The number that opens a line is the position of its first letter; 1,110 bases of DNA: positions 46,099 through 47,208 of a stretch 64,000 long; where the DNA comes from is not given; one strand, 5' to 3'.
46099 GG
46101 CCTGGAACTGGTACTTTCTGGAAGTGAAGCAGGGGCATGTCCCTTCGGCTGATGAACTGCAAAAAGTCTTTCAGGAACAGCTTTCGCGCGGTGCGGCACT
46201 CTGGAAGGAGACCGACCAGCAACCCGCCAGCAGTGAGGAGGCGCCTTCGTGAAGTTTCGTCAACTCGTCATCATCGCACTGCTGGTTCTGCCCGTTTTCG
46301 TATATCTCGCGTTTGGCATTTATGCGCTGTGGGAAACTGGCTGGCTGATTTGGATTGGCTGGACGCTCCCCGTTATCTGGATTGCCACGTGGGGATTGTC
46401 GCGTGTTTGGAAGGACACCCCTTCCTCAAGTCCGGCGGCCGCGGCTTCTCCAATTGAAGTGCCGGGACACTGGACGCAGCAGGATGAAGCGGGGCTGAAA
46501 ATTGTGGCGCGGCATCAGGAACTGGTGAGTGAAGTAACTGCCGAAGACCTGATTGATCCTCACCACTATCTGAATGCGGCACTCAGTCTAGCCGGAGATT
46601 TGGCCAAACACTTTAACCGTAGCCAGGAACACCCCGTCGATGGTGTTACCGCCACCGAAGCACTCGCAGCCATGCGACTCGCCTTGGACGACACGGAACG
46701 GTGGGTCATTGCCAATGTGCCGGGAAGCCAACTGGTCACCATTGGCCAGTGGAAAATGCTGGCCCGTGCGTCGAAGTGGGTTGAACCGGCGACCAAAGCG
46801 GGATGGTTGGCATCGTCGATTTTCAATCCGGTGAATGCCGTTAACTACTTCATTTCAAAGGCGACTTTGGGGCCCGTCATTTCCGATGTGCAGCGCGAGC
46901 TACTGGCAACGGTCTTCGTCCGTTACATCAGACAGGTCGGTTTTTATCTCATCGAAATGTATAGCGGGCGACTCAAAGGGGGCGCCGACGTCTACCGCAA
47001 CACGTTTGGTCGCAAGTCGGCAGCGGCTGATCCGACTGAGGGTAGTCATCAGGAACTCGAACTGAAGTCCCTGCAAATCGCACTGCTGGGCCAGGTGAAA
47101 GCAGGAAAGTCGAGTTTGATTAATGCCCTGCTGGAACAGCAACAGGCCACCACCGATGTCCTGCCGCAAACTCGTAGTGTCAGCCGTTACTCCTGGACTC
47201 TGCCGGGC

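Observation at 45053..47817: Translationally coupled pair of paralogous P-loop GTPases, one fused to DUF697 and the other membrane-anchored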

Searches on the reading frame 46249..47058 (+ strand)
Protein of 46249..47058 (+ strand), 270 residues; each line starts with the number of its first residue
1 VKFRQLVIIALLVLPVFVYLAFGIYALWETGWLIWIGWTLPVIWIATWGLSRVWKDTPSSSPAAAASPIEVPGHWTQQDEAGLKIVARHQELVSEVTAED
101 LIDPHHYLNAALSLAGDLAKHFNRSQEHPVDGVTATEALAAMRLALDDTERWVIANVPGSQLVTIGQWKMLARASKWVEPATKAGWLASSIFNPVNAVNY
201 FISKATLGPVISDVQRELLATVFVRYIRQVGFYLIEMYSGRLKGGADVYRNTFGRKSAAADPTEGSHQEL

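Call 65: search_protein_representatives(protein=window:46249-47058:+)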
Query: 270 residues. Proteins with E-value up to 0.001 (for the whole library): 296; up to 1e-10: 146; up to 1e-30: 54. The best 150 are listed.
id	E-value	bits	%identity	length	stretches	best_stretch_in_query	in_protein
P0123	7.0e-84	297.9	51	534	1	3-256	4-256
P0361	8.5e-83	294.3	50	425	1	3-256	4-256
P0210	2.4e-67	243.6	46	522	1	4-257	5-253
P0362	3.8e-67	243.0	48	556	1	4-255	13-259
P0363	1.1e-65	238.1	44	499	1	4-257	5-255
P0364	3.6e-62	226.7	43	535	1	4-257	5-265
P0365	3.6e-60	220.1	43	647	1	4-259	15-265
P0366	3.1e-59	217.0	43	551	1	4-263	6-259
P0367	4.5e-59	216.5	42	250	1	2-243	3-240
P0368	3.7e-58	213.5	42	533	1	3-258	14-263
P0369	4.0e-57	210.1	41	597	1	3-254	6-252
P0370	6.2e-57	209.5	40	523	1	4-263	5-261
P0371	1.3e-56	208.4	41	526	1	3-261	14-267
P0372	1.1e-55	205.4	38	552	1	6-262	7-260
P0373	2.7e-54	200.8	39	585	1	2-255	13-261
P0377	9.9e-50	185.9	39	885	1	6-252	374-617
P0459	1.4e-19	87.0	23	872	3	5-255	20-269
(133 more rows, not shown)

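Call 69: list_cluster_members(proteins=[P0377, P0459])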
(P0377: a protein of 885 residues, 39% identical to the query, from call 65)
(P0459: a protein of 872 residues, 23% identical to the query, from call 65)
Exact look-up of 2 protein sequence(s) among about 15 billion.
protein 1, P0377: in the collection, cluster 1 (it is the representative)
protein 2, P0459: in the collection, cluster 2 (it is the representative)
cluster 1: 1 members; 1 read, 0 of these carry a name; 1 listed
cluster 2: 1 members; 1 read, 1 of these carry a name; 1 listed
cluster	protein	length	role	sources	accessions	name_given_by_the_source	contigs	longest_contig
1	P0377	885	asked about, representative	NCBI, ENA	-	-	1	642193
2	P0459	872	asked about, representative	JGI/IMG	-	hypothetical protein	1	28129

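Call 80: search_solved_structures(query=A3, max_evalue=10)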
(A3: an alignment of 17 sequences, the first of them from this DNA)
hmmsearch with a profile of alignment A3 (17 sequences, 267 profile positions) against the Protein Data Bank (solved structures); distinct sequences matched with E-value up to 10: 8.
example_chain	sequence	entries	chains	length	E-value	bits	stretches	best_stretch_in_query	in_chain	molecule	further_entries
5j10_A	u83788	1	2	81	0.0019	20.8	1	102-156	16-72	peptide design 2L4HC2_24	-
9qks_G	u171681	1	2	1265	0.004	19.7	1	11-95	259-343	ESX secretion system protein YukB,Green fluorescent protein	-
8qkd_A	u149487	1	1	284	1.1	11.8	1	39-130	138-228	sc-CC-5-24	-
2yuf_A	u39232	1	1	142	1.3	11.5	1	79-130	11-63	NGFI-A-binding protein 1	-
9byb_A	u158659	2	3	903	1.5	11.3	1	21-46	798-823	Magnesium-transporting ATPase, P-type 1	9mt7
9ejn_A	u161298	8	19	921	1.6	11.2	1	21-46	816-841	Magnesium-transporting ATPase, P-type 1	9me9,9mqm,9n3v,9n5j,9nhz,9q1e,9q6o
9zlk_A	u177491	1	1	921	1.8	11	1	22-46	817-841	Magnesium-transporting ATPase, P-type 1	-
4kjr_A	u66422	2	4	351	3.3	10.2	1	6-77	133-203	cation exchanger YfkE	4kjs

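Call 81: search_protein_families(library=pfam, alignment_id=A3, max_evalue=1)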
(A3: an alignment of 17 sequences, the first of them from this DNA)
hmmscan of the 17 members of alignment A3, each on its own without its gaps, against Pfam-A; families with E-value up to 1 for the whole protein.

A. member 1, seq(270 aa): 1 family
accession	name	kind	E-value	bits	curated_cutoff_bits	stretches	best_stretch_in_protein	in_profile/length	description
PF08833.15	Axin_b-cat_bind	-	0.016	15.4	23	1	50-68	11-28/35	Axin beta-catenin binding motif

B. families by the number of members that match (of 17 scanned): 12 families
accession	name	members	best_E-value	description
PF00664.28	ABC_membrane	1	0.01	ABC transporter transmembrane region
PF08833.15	Axin_b-cat_bind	1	0.016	Axin beta-catenin binding motif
PF00951.23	Arteri_Gl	1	0.026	Arterivirus GL envelope glycoprotein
PF15817.10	TMEM40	1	0.043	Transmembrane protein 40 family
PF10112.14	Halogen_Hydrol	1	0.055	5-bromo-4-chloroindolyl phosphate hydrolysis protein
PF18979.5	DUF5715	1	0.056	Family of unknown function (DUF5715)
PF05209.18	MinC_N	1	0.063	Septum formation inhibitor MinC, N-terminal domain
PF13567.11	DUF4131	1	0.08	Domain of unknown function (DUF4131)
PF07889.17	DUF1664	1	0.095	Protein of unknown function (DUF1664)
PF19744.4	DUF6232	1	0.099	Family of unknown function (DUF6232)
PF14397.11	ATPgrasp_ST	1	0.25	Sugar-transfer associated ATP-grasp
PF04246.17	RseC_MucC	1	0.81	Positive regulator of sigma(E), RseC/MucC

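Call 90: find_encoding_contigs(protein=P0377, flank=3000, max_places=2)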
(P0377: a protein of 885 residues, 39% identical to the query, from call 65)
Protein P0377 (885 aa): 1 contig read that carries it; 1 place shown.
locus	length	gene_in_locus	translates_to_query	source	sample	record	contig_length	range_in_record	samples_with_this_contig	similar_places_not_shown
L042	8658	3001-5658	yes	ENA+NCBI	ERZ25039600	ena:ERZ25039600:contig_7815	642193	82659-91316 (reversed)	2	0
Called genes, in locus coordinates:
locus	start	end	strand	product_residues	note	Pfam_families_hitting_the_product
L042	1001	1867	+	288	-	-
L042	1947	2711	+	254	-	PF00753:Lactamase_B, PF12706:Lactamase_B_2, PF23023:Anti-Pycsar_Apyc1 (weak)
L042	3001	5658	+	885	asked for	PF00350:Dynamin_N (faint), PF05128:DUF697 (weak), PF01926:MMR_HSR1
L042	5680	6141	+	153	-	PF10861:DUF2784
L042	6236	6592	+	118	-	-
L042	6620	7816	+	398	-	-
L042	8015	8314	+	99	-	PF13405:EF-hand_6 (faint), PF00404:Dockerin_1 (weak)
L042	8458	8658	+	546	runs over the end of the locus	-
